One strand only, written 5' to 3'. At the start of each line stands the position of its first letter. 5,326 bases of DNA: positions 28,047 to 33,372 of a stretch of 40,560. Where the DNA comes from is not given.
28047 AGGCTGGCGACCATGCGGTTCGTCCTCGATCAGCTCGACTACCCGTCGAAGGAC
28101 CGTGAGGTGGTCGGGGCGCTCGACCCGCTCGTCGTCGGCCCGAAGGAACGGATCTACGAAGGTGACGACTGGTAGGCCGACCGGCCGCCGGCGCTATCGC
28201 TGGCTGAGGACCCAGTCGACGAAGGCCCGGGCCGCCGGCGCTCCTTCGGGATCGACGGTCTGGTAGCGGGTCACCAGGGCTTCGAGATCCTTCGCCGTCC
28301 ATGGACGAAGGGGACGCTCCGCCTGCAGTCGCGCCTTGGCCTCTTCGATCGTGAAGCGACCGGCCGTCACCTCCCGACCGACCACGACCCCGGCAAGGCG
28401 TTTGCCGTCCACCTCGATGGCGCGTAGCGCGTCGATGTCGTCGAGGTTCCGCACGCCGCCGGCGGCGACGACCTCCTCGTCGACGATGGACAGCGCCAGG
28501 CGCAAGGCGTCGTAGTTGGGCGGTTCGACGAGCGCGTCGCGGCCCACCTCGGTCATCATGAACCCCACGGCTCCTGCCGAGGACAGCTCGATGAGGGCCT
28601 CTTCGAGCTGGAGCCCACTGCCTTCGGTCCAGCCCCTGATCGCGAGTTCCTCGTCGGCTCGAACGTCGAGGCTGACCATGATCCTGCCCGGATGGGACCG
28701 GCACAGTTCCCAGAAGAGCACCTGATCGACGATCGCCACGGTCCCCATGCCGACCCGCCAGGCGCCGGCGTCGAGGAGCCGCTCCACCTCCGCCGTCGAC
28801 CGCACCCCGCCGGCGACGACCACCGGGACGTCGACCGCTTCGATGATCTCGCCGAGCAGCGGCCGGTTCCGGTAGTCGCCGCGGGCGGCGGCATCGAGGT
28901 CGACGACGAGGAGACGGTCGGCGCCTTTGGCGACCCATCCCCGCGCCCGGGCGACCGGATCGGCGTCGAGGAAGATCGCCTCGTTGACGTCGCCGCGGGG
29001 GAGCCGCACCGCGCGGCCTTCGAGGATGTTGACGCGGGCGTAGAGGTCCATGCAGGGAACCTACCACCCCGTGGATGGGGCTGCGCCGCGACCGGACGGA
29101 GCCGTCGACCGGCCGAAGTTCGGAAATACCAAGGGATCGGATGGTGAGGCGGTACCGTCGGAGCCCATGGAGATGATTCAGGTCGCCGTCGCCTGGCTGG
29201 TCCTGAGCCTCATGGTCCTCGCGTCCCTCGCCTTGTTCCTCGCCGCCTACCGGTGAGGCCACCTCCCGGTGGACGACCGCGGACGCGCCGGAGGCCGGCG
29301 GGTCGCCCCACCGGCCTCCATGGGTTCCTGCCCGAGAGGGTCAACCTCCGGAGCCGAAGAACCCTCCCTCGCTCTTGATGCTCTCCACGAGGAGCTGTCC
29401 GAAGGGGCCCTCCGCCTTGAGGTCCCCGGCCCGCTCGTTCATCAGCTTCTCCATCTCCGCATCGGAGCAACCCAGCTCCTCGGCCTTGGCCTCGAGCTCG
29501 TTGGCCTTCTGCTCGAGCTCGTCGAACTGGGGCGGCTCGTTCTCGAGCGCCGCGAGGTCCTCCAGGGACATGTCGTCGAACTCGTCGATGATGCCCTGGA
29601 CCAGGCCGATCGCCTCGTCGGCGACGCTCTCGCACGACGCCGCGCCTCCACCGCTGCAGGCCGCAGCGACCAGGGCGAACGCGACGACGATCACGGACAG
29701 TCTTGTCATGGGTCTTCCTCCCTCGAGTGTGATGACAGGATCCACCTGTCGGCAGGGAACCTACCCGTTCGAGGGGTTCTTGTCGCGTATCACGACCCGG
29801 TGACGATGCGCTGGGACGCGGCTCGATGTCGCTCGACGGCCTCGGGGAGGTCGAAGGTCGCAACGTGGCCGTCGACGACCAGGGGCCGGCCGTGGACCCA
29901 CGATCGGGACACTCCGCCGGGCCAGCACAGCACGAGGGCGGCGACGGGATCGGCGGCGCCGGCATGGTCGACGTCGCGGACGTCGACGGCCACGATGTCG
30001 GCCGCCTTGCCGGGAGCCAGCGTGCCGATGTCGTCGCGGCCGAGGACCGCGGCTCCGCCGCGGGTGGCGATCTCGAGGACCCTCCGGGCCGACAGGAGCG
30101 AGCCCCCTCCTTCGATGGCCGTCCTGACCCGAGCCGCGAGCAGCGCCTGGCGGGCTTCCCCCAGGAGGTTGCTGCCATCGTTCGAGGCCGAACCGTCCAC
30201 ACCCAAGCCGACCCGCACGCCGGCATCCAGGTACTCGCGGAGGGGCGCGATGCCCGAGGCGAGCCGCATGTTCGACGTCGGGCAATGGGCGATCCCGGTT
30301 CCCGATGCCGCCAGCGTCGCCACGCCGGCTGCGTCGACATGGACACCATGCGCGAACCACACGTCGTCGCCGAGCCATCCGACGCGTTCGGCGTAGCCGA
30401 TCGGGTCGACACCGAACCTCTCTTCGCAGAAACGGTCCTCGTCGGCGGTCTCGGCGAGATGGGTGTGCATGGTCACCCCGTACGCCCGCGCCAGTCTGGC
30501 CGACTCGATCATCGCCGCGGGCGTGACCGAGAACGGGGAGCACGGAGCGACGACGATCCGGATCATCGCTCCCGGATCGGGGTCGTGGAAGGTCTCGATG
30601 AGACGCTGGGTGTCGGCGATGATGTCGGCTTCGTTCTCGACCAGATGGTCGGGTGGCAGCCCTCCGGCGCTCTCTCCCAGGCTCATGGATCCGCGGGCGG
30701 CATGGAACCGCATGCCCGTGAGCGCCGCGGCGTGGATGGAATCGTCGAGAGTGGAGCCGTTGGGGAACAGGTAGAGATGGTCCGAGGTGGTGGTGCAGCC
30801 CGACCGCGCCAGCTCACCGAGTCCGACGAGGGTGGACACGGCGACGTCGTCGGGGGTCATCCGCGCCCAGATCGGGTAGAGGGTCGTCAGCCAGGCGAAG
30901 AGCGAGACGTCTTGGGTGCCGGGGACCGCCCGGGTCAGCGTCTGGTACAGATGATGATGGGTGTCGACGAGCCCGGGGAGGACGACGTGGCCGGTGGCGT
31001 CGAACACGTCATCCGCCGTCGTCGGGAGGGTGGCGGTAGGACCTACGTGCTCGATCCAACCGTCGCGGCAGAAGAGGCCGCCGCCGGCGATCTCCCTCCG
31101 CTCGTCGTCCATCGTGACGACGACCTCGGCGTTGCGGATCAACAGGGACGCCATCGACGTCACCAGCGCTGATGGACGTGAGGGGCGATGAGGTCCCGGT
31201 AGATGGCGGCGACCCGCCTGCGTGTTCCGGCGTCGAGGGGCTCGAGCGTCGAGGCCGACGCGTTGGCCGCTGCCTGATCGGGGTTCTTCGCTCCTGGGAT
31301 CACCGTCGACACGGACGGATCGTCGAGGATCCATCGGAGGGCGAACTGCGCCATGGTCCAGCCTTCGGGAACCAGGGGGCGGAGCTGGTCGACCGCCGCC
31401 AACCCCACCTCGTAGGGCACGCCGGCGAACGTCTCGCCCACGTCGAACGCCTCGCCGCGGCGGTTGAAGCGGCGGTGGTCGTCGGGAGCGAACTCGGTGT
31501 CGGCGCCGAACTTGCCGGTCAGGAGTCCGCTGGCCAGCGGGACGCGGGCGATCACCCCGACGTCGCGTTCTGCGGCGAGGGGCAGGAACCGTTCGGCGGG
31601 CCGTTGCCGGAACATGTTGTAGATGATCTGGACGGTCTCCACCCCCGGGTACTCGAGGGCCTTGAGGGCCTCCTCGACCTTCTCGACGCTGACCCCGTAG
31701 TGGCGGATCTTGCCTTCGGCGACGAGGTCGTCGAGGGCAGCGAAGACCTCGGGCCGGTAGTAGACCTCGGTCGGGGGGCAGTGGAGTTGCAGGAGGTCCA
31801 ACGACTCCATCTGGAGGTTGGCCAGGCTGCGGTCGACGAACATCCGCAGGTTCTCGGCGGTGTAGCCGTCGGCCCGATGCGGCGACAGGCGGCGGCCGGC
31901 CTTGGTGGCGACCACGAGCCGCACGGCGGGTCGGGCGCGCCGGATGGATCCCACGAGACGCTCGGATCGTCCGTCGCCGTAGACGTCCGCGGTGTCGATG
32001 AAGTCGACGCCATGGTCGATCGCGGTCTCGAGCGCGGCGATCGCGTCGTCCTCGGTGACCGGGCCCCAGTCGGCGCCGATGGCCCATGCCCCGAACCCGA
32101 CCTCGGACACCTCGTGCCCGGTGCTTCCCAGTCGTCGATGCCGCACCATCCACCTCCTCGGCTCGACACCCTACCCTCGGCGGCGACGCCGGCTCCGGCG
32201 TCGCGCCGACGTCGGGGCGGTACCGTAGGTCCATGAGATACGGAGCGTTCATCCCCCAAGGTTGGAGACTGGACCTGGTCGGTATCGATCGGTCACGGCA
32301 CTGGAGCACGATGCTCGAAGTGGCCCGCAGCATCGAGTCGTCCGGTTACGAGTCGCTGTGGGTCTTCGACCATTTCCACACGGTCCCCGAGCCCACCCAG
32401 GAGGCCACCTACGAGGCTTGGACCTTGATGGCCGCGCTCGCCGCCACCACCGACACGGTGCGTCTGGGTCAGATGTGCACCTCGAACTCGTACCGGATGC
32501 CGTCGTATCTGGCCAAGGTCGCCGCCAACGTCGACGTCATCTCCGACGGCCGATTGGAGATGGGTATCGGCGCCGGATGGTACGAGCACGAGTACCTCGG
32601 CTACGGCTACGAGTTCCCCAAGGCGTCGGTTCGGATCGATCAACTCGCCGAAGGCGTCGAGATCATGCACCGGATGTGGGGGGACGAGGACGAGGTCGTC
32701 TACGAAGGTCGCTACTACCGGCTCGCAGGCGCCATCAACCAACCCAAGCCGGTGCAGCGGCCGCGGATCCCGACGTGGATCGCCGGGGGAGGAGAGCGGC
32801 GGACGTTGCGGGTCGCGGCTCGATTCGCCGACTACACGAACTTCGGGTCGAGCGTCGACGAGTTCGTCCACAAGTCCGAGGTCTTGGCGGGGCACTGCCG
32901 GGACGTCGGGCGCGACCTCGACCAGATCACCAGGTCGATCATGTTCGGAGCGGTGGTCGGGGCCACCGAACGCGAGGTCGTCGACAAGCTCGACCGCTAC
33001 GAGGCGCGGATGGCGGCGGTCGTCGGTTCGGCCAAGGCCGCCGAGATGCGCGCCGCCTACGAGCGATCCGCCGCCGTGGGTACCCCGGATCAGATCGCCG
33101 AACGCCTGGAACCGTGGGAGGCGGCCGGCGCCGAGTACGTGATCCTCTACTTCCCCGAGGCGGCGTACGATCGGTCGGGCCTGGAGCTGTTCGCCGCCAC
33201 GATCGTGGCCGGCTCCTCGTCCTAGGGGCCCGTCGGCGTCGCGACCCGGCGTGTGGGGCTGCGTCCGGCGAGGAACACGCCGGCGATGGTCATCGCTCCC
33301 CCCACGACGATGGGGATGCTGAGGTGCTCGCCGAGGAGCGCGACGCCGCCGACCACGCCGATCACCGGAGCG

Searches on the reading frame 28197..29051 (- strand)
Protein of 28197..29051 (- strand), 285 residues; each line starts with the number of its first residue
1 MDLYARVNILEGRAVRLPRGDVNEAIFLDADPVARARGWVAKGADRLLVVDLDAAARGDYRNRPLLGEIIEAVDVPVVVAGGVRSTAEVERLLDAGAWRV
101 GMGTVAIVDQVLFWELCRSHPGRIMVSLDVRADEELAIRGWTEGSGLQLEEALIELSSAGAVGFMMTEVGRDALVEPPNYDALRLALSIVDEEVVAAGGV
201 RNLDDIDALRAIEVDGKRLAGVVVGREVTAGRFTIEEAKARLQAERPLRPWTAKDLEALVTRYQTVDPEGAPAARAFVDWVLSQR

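Call 3: search_protein_families(library=pfam, proteins=[window:28197-29051:-], max_evalue=1)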
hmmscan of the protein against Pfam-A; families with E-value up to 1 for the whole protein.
window:28197-29051:- (285 aa): 7 families
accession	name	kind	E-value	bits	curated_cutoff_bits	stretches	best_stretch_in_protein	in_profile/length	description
PF00977.27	His_biosynth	-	2.9e-48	164.7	23.6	1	7-227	6-221/228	Histidine biosynthesis protein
PF03060.21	NMO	-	6.4e-05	22.9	28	1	62-106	181-225/331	Nitronate monooxygenase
PF02581.23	TMP-TENI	-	0.021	14.7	27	1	64-101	139-175/180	Thiamine monophosphate synthase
PF00478.31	IMPDH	-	0.057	12.9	25.6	1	23-107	96-179/345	IMP dehydrogenase / GMP reductase domain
PF05690.20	ThiG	-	0.1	12.4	23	1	61-102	162-203/247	Thiazole biosynthesis protein ThiG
PF04309.18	G3P_antiterm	-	0.12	12.2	27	1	67-102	132-167/173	Glycerol-3-phosphate responsive antiterminator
PF01791.15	DeoC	-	0.18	11.8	23.8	0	68-102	184-218/229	DeoC/LacD family aldolase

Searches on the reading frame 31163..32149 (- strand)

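Call 41: search_protein_families(library=pfam, proteins=[window:31163-32149:-], max_evalue=0.00001)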
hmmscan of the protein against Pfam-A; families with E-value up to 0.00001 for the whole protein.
window:31163-32149:- (329 aa): 1 family
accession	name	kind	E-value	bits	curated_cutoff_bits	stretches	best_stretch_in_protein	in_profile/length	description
PF00248.27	Aldo_ket_red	-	1.1e-66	225.4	24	1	16-315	1-288/291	Aldo/keto reductase family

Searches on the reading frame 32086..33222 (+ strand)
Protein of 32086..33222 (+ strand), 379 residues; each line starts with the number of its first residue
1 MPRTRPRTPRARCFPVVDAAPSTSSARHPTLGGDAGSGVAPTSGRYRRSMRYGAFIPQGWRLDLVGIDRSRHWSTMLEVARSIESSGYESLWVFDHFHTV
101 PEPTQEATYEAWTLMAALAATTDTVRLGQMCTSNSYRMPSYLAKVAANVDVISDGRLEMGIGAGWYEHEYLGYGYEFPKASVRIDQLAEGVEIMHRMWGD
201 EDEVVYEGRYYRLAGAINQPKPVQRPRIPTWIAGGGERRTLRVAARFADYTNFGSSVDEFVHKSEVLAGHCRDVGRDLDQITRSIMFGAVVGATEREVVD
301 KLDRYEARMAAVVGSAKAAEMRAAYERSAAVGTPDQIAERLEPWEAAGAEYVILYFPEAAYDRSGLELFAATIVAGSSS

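Call 41: search_protein_families(library=pfam, proteins=[window:32086-33222:+], max_evalue=0.00001)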
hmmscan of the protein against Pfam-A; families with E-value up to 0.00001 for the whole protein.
window:32086-33222:+ (379 aa): 1 family
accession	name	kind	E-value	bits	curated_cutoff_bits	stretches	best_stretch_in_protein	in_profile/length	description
PF00296.26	Bac_luciferase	-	9.6e-49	166.9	27.9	1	67-350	18-313/314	Luciferase-like monooxygenase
